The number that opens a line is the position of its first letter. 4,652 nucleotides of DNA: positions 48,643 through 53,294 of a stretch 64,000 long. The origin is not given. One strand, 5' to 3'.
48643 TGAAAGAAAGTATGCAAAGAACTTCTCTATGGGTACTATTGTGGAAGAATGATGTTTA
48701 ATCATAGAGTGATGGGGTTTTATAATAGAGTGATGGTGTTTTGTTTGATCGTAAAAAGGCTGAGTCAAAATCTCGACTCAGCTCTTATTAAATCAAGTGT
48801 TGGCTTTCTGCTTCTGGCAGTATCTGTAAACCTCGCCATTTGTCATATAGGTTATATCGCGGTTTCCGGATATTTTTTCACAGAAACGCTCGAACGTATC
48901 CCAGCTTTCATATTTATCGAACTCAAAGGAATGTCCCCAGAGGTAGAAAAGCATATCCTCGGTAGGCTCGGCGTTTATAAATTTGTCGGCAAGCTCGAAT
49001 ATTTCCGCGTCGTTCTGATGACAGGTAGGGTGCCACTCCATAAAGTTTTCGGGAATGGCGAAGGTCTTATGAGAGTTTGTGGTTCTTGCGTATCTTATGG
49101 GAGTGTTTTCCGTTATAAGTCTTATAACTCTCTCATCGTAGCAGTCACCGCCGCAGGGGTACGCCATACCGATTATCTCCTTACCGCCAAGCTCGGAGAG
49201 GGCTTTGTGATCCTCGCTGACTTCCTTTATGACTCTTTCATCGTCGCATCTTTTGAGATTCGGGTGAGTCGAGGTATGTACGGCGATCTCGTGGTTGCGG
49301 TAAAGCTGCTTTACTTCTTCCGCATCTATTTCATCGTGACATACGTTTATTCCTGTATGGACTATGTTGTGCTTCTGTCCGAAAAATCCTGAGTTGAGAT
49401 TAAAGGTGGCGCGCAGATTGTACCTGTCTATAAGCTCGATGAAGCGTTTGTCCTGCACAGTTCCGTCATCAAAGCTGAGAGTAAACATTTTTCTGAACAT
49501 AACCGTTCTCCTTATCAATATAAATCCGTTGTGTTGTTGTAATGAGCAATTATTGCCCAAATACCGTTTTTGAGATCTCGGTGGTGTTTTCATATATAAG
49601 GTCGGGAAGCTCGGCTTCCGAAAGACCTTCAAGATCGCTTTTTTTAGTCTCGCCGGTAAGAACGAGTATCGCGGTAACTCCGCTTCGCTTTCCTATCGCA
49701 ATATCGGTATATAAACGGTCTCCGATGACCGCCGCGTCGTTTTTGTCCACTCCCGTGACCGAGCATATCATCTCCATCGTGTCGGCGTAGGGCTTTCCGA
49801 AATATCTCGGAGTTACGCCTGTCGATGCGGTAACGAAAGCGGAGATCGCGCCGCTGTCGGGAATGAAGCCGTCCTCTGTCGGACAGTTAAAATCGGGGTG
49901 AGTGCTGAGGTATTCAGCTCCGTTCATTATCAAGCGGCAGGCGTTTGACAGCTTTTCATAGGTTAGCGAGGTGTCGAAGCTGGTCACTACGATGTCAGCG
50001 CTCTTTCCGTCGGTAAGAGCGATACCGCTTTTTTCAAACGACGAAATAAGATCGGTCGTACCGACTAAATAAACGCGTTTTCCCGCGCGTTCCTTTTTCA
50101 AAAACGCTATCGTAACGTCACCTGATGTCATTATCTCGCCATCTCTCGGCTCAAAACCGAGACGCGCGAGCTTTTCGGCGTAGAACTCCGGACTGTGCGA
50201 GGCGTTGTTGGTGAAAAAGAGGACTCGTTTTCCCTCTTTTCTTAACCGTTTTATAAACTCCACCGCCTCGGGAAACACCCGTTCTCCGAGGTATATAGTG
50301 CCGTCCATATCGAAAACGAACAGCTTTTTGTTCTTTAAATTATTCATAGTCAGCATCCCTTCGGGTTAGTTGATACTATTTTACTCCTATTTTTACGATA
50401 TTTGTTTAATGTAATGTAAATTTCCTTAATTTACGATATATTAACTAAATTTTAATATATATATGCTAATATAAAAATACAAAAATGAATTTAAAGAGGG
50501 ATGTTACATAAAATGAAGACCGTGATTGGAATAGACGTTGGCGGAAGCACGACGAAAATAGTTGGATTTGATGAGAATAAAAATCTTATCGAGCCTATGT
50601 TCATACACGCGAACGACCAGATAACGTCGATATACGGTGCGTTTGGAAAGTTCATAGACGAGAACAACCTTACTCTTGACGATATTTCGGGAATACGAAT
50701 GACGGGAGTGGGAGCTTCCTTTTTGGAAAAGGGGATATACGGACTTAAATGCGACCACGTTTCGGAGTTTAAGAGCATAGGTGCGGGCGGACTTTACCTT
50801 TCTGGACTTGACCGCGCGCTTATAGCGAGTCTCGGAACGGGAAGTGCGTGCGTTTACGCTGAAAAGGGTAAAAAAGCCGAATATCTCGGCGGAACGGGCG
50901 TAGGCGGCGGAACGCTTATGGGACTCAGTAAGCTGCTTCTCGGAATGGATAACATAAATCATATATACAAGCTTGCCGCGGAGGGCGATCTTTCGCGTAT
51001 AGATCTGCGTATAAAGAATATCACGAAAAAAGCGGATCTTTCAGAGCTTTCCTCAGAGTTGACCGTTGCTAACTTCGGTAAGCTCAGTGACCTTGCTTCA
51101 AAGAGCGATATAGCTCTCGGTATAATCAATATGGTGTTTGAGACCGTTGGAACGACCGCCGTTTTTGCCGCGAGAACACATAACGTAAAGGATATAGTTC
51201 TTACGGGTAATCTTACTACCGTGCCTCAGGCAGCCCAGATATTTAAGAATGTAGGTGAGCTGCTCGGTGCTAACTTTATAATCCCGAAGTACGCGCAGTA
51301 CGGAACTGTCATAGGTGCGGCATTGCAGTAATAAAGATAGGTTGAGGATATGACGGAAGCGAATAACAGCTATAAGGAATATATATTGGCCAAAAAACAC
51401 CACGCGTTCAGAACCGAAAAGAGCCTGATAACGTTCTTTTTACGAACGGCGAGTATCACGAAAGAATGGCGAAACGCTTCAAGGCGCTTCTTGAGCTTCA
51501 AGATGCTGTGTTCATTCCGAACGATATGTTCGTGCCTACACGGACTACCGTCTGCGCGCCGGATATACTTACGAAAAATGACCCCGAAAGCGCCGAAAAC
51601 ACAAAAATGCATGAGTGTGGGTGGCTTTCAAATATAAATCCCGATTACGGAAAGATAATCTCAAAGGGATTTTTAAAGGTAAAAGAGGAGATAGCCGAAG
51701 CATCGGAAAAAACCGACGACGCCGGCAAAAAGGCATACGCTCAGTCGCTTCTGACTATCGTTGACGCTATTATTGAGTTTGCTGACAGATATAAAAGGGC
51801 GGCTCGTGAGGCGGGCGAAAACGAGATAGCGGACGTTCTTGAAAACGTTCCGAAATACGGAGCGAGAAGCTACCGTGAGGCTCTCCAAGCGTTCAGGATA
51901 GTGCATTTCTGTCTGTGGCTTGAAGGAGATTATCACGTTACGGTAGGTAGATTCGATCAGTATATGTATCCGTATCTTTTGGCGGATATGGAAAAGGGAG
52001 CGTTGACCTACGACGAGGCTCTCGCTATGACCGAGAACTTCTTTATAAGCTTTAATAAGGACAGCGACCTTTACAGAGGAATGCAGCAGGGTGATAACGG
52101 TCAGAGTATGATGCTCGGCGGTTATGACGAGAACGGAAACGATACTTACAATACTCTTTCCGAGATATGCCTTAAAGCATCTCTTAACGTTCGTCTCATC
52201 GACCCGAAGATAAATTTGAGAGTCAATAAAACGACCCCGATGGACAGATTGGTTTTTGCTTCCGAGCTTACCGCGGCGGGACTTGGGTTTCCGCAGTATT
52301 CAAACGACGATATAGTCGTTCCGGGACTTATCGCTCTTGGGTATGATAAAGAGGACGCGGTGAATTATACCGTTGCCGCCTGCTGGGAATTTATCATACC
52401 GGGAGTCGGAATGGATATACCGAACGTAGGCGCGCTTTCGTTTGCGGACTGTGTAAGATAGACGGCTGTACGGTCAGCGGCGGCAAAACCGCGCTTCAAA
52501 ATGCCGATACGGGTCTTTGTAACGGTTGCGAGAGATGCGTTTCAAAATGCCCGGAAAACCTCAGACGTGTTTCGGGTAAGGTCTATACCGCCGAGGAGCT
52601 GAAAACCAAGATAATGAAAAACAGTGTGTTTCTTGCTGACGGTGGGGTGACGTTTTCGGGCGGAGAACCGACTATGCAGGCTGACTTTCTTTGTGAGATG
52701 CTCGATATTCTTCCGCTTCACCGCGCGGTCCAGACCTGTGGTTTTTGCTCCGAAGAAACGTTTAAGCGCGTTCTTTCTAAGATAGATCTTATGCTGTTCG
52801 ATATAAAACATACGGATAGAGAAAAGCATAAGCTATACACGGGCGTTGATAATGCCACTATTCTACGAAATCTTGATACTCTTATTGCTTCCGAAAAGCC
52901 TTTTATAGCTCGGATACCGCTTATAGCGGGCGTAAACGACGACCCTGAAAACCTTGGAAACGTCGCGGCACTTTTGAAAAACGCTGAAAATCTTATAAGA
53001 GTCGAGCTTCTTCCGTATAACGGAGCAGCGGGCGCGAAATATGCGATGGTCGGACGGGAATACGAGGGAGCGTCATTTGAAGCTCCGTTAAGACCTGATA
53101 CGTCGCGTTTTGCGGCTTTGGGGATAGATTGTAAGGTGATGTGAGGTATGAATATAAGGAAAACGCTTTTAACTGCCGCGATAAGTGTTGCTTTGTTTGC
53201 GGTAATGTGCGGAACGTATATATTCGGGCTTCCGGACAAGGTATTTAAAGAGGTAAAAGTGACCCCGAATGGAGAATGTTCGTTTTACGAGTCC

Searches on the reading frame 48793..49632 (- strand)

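Call 7: search_protein_families(library=pfam, proteins=[window:48793-49632:-])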
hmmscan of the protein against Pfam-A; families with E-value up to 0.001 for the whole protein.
window:48793-49632:- (279 aa): 1 family
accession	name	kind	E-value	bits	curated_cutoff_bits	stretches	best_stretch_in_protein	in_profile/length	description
PF01522.26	Polysacc_deac_1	-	6.4e-17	62.1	23.1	1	47-173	6-116/124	Polysaccharide deacetylase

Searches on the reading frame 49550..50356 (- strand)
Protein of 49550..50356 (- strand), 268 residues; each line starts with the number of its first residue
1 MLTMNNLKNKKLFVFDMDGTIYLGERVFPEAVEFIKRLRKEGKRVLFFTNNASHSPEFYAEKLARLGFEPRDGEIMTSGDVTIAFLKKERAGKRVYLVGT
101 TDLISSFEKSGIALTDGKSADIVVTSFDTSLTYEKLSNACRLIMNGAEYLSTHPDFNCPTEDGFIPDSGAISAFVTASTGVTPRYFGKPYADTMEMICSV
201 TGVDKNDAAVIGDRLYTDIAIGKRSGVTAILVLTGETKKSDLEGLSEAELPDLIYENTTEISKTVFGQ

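Call 7: search_protein_families(library=pfam, proteins=[window:49550-50356:-])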
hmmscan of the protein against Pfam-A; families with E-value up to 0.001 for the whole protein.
window:49550-50356:- (268 aa): 5 families
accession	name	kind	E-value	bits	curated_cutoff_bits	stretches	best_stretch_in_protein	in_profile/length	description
PF13344.12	Hydrolase_6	-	3.1e-29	101.4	27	1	13-112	1-100/101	Haloacid dehalogenase-like hydrolase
PF13242.12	Hydrolase_like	-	8.4e-17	61.3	22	1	186-260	2-74/75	HAD-hyrolase-like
PF00702.32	Hydrolase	-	1.6e-13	51.9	26.4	1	11-226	2-191/191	haloacid dehalogenase-like hydrolase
PF13419.12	HAD_2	-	4.2e-05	24.2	23.8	0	184-232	131-178/178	Haloacid dehalogenase-like hydrolase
PF09419.16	PGP_phosphatase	-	0.00011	22.3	20.4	0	206-232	137-163/168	Mitochondrial PGP phosphatase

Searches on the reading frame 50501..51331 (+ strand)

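Call 7: search_protein_families(library=pfam, proteins=[window:50501-51331:+])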
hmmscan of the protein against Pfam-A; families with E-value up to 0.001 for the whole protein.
window:50501-51331:+ (276 aa): 3 families
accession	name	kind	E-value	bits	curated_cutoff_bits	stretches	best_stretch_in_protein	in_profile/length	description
PF03630.20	Fumble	-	1.3e-21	77.6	28.5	1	107-239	150-293/334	Fumble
PF01869.26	BcrAD_BadFG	-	6.3e-09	36.2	31.5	1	9-275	1-269/271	BadF/BadG/BcrA/BcrD ATPase family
PF00814.31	TsaD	-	0.00019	21.7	24.8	1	117-265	118-255/264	tRNA N6-adenosine threonylcarbamoyltransferase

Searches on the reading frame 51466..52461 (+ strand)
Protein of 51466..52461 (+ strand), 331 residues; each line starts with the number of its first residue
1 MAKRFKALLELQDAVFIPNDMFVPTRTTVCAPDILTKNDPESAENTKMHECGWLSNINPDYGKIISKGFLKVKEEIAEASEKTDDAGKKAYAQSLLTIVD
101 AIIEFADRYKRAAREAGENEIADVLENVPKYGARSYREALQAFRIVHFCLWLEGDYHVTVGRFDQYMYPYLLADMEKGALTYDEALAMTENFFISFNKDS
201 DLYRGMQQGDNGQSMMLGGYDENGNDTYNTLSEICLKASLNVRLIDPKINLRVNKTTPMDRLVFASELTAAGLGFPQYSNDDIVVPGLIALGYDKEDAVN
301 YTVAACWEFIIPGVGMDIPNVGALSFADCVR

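Call 7: search_protein_families(library=pfam, proteins=[window:51466-52461:+])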
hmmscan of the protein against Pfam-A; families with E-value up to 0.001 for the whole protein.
window:51466-52461:+ (331 aa): 1 family
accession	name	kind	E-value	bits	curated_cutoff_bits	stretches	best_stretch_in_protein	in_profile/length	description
PF02901.20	PFL-like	-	4.2e-61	207.8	24.3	1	54-322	157-445/647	Pyruvate formate lyase-like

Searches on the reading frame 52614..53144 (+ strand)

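Call 26: search_protein_families(library=pfam, max_evalue=0.00001, proteins=[window:52614-53144:+])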
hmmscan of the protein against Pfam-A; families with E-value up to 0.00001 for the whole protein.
window:52614-53144:+ (176 aa): 1 family
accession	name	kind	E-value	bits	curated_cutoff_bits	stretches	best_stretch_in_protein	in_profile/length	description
PF04055.27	Radical_SAM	-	1.3e-08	35.7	29.5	1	11-112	48-160/166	Radical SAM superfamily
